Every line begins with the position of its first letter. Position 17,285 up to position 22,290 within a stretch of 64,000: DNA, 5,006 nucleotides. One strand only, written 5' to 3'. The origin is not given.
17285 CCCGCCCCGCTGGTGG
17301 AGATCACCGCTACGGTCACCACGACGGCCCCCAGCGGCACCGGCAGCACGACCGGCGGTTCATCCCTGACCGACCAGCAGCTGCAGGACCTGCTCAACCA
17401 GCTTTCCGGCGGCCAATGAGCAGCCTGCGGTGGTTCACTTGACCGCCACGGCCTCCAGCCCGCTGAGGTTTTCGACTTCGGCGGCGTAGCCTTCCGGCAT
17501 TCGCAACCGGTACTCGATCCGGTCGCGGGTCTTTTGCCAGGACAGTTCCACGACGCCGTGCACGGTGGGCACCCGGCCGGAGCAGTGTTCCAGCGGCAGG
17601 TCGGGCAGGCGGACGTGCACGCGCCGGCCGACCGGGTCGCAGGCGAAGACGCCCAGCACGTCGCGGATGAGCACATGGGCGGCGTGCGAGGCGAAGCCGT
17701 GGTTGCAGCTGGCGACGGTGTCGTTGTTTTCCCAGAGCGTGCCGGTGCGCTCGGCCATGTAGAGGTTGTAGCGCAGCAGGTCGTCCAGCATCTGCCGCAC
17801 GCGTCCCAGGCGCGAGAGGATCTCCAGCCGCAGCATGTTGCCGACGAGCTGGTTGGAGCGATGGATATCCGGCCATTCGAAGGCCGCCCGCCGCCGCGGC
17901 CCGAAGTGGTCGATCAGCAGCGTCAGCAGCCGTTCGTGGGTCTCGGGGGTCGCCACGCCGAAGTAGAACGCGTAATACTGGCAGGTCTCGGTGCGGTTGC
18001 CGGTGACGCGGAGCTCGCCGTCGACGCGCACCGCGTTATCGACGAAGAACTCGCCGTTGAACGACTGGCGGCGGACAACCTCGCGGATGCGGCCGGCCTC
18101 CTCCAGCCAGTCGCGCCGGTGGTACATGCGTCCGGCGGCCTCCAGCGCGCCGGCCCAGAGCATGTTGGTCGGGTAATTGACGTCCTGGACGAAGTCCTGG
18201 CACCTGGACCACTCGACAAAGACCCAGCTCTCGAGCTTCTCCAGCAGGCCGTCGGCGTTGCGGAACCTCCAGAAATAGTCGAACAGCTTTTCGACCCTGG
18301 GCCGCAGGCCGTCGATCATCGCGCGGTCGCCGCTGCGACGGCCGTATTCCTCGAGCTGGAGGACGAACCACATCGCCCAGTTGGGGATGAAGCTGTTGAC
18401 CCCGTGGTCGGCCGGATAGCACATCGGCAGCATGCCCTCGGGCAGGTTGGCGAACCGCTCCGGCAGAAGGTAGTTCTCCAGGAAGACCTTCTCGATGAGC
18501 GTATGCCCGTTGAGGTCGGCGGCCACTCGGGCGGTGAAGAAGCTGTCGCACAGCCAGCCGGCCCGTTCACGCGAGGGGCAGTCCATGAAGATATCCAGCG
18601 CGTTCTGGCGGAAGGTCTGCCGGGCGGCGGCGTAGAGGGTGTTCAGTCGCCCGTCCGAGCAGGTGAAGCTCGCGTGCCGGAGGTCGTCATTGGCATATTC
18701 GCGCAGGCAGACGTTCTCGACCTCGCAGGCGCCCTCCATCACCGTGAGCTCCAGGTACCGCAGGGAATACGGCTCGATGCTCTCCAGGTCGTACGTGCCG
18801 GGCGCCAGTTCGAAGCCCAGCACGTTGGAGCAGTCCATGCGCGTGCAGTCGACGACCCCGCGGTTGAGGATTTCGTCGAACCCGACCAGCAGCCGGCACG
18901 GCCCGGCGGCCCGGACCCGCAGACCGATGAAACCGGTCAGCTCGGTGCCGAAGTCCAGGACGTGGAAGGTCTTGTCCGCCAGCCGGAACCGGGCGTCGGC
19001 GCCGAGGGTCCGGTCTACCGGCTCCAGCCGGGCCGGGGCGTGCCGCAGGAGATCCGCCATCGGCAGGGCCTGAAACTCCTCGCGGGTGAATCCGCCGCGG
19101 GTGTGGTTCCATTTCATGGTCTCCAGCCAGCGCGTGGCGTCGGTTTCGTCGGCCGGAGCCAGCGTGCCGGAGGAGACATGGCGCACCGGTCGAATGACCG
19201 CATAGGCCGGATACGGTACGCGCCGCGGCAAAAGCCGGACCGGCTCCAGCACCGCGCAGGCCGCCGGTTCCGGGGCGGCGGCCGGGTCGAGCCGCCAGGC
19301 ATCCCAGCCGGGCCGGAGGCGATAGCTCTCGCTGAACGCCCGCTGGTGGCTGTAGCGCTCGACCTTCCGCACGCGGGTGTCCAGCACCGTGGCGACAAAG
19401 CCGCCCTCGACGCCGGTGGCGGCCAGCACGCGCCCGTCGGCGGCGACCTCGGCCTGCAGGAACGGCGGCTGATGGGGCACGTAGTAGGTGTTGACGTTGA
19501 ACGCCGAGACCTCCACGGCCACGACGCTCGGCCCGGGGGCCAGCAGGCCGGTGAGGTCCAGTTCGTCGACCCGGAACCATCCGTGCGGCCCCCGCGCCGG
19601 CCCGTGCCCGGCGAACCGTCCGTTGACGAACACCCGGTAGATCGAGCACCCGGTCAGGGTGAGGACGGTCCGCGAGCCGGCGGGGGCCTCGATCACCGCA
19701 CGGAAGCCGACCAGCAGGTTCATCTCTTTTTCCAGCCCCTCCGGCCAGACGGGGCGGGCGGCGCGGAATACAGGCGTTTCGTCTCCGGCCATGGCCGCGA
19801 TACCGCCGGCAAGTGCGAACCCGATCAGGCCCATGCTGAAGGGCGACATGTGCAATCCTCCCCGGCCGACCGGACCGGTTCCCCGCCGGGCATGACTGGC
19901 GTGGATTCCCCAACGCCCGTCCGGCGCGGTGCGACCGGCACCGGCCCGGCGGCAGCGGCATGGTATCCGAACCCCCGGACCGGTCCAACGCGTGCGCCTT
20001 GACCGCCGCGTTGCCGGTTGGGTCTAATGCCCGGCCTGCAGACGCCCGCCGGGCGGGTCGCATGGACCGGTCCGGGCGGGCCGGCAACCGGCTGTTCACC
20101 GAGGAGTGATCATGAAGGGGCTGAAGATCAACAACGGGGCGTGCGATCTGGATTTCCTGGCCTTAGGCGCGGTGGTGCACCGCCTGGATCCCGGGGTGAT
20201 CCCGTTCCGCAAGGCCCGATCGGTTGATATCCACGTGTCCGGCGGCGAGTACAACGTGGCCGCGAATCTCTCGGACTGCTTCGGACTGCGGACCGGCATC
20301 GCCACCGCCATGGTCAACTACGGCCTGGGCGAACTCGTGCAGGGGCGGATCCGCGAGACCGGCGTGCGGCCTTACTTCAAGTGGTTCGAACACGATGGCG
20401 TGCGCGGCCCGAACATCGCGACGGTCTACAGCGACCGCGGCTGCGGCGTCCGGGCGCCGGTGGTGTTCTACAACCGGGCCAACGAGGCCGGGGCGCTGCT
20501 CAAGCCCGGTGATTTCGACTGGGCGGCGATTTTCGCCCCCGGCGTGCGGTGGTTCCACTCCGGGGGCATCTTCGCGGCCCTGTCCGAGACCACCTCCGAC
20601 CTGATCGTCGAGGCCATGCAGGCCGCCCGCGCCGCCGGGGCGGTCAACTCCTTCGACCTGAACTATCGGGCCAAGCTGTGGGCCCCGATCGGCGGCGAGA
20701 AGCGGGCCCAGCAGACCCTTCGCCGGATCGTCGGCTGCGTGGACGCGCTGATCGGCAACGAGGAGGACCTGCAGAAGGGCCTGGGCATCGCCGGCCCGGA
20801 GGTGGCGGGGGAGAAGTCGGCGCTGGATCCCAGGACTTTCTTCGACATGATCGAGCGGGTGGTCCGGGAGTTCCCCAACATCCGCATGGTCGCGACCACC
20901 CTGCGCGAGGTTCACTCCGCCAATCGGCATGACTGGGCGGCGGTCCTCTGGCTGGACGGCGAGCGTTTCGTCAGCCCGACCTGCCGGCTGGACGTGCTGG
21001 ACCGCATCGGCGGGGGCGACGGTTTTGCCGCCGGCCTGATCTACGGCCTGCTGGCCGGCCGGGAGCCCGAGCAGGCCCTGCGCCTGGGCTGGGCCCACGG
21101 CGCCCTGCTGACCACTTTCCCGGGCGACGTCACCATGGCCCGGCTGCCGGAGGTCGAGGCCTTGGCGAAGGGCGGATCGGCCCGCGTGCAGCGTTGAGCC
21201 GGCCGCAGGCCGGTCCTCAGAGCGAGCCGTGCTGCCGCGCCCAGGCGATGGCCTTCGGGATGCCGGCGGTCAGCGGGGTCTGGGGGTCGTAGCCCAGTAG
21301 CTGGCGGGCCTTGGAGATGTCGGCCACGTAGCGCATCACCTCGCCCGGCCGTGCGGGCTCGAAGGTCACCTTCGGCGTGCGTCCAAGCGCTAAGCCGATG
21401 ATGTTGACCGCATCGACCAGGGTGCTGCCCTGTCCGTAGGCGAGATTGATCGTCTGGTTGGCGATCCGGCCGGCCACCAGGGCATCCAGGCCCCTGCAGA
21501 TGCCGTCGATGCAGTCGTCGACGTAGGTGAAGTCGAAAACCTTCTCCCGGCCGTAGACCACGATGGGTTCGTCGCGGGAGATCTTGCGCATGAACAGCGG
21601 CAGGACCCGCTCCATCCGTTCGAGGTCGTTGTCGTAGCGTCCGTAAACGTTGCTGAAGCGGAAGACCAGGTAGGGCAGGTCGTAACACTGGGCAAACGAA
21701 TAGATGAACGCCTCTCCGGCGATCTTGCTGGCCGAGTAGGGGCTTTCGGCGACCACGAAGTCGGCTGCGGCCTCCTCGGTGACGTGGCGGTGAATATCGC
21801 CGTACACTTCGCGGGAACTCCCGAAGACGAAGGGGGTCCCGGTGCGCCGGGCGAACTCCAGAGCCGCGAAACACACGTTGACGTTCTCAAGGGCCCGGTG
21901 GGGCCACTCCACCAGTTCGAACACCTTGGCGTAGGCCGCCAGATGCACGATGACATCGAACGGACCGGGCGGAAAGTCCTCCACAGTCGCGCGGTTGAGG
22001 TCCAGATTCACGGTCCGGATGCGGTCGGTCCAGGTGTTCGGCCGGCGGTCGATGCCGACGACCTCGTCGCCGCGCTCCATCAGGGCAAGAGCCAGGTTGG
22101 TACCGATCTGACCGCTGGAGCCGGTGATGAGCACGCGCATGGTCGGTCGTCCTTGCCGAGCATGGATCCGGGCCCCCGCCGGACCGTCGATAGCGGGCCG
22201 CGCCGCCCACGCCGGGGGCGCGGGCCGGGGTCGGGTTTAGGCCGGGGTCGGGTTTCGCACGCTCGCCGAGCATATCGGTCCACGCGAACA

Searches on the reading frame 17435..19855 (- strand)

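Call 7: search_protein_families(library=pfam, proteins=[window:17435-19855:-], max_evalue=0.001)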
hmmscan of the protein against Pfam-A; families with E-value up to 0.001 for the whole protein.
window:17435-19855:- (806 aa): 2 families
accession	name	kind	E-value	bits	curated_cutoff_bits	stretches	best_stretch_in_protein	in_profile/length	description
PF17389.8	Bac_rhamnosid6H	-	7.5e-21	75.2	24.5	1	394-644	3-247/339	Bacterial alpha-L-rhamnosidase 6 hairpin glycosidase domain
PF17390.7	Bac_rhamnosid_C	-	3.8e-05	23.8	22.1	1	751-794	18-61/78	Bacterial alpha-L-rhamnosidase C-terminal domain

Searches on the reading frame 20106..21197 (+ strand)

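Call 7: search_protein_families(library=pfam, proteins=[window:20106-21197:+], max_evalue=0.001)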
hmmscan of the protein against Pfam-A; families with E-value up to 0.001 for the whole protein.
window:20106-21197:+ (363 aa): 1 family
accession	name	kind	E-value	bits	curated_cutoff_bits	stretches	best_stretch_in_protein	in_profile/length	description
PF00294.29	PfkB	-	2.6e-17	63.6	25.8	2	284-341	238-295/302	pfkB family carbohydrate kinase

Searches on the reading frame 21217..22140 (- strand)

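Call 7: search_protein_families(library=pfam, proteins=[window:21217-22140:-], max_evalue=0.001)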
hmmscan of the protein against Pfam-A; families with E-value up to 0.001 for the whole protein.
window:21217-22140:- (307 aa): 6 families
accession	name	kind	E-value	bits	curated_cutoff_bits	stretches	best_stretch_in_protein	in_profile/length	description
PF01370.27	Epimerase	-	1.2e-42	146.5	20.9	1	3-226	1-233/240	NAD dependent epimerase/dehydratase family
PF16363.11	GDP_Man_Dehyd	-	1.1e-33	117.6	27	1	4-294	1-329/332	GDP-mannose 4,6 dehydratase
PF04321.23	RmlD_sub_bind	-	4.3e-16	59.3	27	1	1-174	1-160/287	RmlD substrate binding domain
PF07993.18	NAD_binding_4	-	6.5e-08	32.5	20.1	1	60-212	88-256/258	Male sterility protein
PF01073.25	3Beta_HSD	-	1.9e-06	27.6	22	1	4-209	1-220/280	3-beta hydroxysteroid dehydrogenase/isomerase family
PF00106.31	adh_short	-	2.5e-05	24.3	26.6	0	3-38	3-38/195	short chain dehydrogenase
